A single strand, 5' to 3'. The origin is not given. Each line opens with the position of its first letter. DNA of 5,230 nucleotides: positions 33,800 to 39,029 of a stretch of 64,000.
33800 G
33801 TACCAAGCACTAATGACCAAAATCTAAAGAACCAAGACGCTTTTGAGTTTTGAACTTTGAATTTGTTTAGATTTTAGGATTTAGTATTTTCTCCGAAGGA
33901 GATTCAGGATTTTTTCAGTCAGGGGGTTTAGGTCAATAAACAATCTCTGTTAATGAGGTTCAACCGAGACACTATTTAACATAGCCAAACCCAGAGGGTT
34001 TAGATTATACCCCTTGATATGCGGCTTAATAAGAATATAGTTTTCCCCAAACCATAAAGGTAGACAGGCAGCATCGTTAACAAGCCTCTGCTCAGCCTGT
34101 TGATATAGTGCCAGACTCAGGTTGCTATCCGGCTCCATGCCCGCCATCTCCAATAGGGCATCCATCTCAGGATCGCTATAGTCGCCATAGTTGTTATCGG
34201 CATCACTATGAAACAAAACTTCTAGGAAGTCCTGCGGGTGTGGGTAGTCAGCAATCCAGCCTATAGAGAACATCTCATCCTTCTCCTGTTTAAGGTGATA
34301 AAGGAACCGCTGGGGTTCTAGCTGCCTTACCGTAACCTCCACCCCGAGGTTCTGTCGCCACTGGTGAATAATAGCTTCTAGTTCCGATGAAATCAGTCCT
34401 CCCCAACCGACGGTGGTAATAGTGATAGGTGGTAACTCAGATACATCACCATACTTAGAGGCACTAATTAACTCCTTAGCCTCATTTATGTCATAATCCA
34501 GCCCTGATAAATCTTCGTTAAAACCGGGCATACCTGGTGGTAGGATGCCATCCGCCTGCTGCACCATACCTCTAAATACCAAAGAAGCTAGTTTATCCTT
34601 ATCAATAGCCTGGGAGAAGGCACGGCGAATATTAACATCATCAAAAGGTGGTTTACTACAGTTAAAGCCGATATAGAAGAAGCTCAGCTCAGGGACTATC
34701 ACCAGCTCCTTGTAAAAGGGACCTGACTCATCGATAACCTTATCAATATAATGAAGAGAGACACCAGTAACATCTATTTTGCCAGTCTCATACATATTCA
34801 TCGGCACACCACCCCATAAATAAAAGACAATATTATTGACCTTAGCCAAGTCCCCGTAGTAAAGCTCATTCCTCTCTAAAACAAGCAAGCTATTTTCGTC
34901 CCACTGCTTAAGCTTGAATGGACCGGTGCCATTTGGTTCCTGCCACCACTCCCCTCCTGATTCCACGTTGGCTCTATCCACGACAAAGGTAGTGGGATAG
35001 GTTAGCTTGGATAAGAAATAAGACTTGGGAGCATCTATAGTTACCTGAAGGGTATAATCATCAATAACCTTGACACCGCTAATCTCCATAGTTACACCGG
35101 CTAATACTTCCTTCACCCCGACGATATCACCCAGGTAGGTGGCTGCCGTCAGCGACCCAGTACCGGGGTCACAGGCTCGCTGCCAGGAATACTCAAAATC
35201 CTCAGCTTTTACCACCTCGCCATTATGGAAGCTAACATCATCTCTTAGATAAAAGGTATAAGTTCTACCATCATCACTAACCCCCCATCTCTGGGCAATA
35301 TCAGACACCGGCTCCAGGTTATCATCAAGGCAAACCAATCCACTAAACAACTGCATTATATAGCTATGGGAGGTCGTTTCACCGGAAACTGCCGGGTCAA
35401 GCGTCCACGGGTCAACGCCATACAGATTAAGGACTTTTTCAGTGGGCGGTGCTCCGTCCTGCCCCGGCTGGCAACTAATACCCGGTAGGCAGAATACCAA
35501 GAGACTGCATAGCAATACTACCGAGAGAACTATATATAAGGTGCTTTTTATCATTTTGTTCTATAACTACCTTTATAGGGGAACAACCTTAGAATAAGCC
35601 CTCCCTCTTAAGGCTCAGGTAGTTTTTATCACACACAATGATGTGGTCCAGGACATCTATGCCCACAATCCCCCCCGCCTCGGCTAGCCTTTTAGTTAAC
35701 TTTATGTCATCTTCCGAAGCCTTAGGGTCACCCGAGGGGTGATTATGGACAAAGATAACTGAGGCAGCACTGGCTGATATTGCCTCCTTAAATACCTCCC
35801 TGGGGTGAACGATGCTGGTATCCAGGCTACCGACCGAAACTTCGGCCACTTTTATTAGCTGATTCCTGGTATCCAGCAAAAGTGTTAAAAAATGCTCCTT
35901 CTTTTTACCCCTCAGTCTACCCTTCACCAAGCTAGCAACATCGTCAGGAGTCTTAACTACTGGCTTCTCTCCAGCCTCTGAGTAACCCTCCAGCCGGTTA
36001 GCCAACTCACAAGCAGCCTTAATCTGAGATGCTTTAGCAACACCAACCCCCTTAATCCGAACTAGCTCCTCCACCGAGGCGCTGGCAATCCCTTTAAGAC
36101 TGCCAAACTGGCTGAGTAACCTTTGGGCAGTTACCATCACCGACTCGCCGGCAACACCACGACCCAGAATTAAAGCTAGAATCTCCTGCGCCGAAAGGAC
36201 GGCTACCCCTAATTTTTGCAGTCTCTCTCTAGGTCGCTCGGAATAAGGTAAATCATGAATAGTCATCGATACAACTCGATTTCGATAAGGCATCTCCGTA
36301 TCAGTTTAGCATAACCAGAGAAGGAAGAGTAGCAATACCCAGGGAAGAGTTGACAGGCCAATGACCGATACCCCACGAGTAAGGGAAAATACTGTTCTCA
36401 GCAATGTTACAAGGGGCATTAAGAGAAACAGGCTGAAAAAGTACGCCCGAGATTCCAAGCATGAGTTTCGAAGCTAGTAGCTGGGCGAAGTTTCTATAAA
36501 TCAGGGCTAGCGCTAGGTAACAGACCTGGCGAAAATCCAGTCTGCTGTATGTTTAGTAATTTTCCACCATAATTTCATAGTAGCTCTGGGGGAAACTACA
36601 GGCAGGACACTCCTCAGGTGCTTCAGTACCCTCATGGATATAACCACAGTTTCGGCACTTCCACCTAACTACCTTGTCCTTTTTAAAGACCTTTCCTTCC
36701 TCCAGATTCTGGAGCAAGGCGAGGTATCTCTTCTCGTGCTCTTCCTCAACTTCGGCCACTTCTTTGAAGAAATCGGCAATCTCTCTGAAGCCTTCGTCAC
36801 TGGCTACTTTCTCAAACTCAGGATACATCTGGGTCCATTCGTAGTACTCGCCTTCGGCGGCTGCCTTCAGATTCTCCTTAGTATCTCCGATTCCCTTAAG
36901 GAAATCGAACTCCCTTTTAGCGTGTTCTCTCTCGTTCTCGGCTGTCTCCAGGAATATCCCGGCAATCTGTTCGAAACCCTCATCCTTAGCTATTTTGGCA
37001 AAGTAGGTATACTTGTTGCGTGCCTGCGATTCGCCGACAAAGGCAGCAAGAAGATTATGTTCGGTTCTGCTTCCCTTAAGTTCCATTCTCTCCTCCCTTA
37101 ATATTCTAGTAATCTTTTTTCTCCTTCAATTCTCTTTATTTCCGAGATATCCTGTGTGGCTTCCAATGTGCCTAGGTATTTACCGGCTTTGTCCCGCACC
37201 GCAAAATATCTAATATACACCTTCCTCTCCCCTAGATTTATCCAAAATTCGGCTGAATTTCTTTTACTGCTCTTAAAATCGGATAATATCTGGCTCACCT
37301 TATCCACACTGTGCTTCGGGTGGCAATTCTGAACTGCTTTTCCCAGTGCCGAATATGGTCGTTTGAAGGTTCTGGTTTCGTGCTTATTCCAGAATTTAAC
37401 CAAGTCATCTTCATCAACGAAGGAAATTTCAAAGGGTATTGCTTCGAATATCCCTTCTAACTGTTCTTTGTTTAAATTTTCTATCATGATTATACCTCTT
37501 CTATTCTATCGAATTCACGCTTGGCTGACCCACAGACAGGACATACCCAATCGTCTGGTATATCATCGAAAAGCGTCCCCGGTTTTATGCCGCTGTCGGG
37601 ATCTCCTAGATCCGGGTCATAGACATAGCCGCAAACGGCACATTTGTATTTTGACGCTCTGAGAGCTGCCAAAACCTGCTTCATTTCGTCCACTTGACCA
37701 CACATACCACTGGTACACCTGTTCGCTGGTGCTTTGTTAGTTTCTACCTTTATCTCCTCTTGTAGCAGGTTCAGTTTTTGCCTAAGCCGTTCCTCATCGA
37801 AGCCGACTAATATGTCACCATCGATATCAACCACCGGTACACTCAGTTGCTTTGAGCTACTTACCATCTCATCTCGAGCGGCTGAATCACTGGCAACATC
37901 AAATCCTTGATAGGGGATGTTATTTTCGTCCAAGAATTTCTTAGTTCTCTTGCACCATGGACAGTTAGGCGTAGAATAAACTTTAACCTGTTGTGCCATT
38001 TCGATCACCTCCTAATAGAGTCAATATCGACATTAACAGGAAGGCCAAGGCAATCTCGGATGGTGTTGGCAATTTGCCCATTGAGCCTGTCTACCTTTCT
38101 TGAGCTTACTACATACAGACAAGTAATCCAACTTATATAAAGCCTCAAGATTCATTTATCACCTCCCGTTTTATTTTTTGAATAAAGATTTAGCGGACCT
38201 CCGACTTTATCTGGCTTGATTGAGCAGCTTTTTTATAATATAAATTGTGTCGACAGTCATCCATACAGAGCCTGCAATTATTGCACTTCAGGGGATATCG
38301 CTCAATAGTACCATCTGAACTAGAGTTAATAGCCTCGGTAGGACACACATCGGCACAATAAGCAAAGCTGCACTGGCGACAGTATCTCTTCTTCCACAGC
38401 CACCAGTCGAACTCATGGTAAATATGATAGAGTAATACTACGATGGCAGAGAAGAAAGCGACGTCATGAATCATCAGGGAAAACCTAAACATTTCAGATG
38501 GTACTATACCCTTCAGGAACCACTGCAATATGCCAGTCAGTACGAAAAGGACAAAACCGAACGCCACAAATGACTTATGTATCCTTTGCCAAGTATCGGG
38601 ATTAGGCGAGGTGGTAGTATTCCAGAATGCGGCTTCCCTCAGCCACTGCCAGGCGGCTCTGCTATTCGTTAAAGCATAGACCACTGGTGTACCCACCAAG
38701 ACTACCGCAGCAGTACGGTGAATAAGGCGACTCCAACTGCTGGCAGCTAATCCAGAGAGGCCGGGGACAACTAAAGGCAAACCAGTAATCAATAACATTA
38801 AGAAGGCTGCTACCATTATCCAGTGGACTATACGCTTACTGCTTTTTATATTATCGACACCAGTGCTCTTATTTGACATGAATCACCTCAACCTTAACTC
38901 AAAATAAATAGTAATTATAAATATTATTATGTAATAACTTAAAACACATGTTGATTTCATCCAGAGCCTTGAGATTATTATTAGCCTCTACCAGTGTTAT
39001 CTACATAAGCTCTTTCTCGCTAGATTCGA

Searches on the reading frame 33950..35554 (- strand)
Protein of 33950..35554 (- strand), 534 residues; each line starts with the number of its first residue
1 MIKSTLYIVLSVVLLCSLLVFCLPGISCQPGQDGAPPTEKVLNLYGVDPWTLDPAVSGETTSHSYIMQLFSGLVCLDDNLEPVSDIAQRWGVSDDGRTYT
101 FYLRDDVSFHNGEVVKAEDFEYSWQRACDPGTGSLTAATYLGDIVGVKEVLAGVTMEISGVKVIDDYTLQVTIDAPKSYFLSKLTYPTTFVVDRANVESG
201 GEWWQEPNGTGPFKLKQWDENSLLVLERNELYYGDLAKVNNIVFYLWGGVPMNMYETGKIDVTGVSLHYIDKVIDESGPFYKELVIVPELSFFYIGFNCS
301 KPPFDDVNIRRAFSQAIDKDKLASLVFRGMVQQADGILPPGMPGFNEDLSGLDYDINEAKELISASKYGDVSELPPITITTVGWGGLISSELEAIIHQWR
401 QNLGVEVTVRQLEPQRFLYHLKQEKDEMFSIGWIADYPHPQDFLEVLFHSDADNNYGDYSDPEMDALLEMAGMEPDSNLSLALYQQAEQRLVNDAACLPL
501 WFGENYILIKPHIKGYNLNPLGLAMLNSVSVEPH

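Call 68: search_protein_families(library=pfam, proteins=[window:33950-35554:-])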
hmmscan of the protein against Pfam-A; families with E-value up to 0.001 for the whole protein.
window:33950-35554:- (534 aa): 1 family
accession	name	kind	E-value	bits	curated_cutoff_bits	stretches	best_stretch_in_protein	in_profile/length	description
PF00496.27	SBP_bac_5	-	3.2e-81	273.8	32.4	1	81-454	1-367/368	Bacterial extracellular solute-binding proteins, family 5 Middle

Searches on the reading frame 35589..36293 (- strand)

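Call 68: search_protein_families(library=pfam, proteins=[window:35589-36293:-])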
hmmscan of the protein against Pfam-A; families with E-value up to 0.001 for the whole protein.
window:35589-36293:- (234 aa): 5 families
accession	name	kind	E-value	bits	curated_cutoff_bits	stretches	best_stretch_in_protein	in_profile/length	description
PF04002.20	RadC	-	5e-45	152.8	22.1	1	114-233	2-121/121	RadC-like JAB domain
PF20582.4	UPF0758_N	-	6.2e-24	84.3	27.1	1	12-88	1-76/77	UPF0758 N-terminal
PF14520.12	HHH_5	-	8.4e-09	36.2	27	1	55-94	14-54/57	Helix-hairpin-helix domain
PF12826.13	HHH_2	-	3.6e-06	27.5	27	1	54-92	14-52/64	Helix-hairpin-helix motif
PF00633.29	HHH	-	1.8e-05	24.8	24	1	65-93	1-29/30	Helix-hairpin-helix motif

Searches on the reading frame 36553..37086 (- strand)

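Call 8: search_protein_families(library=pfam, proteins=[window:36553-37086:-])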
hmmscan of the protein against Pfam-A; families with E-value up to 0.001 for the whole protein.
window:36553-37086:- (177 aa): 5 families
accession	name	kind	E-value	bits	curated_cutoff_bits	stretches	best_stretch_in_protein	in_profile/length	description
PF02915.23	Rubrerythrin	-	1.7e-28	100.2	22.8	1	11-125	2-137/137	Rubrerythrin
PF21349.2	RUBY_RBDX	-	6.3e-15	54.8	26.5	1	142-171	1-30/30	Rubrerythrin, rubredoxin-like domain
PF00210.30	Ferritin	-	1.1e-09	38.8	24.5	1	17-129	9-140/142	Ferritin-like domain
PF23458.2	DUF7130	-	6.8e-07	29.5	35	1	102-168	16-81/89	Domain of unknown function (DUF7130)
PF23455.1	DUF7129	-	0.00065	19.8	30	0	141-164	11-34/45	Domain of unknown function (DUF7129)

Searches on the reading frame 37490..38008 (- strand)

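Call 8: search_protein_families(library=pfam, proteins=[window:37490-38008:-])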
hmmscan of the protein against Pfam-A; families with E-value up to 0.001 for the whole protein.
window:37490-38008:- (172 aa): 5 families
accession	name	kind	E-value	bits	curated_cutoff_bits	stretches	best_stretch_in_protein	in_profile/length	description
PF00301.25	Rubredoxin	-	3.2e-23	81.9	23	1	120-166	1-47/47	Rubredoxin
PF00462.30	Glutaredoxin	-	8.6e-19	67.9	22.9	1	8-65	1-58/60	Glutaredoxin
PF07282.18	Cas12f1-like_TNB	-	4.3e-05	24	26.3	0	74-134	3-54/60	Cas12f1-like, TNB domain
PF13417.12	GST_N_3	-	0.00014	22.6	22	1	11-68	2-58/75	Glutathione S-transferase, N-terminal domain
PF21349.2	RUBY_RBDX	-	0.00058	19.7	26.5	0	121-131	1-11/30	Rubrerythrin, rubredoxin-like domain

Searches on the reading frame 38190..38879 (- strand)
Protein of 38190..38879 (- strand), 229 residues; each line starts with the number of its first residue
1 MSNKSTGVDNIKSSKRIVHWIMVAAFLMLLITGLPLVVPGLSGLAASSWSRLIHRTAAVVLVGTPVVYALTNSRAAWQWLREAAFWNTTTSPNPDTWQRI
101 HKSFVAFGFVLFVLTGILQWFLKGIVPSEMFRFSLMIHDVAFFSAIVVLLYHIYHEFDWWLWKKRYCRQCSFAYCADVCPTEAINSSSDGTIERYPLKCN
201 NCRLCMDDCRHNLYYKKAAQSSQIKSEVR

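Call 8: search_protein_families(library=pfam, proteins=[window:38190-38879:-])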
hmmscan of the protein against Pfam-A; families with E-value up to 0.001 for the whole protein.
window:38190-38879:- (229 aa): 5 families
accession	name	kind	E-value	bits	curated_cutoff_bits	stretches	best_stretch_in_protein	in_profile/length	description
PF01292.26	Ni_hydr_CYTB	-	3.8e-10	40.2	30.1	1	16-155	7-161/179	Prokaryotic cytochrome b561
PF13187.11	Fer4_9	-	7.4e-05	23.1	27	1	166-212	1-50/52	4Fe-4S dicluster domain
PF12837.12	Fer4_6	-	0.00019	21.7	25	0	162-184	4-24/24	4Fe-4S binding domain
PF12838.12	Fer4_7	-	0.00024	21.9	27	1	167-211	2-50/52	4Fe-4S dicluster domain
PF13247.11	Fer4_11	-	0.001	19.7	26.2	0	160-221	3-66/100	4Fe-4S dicluster domain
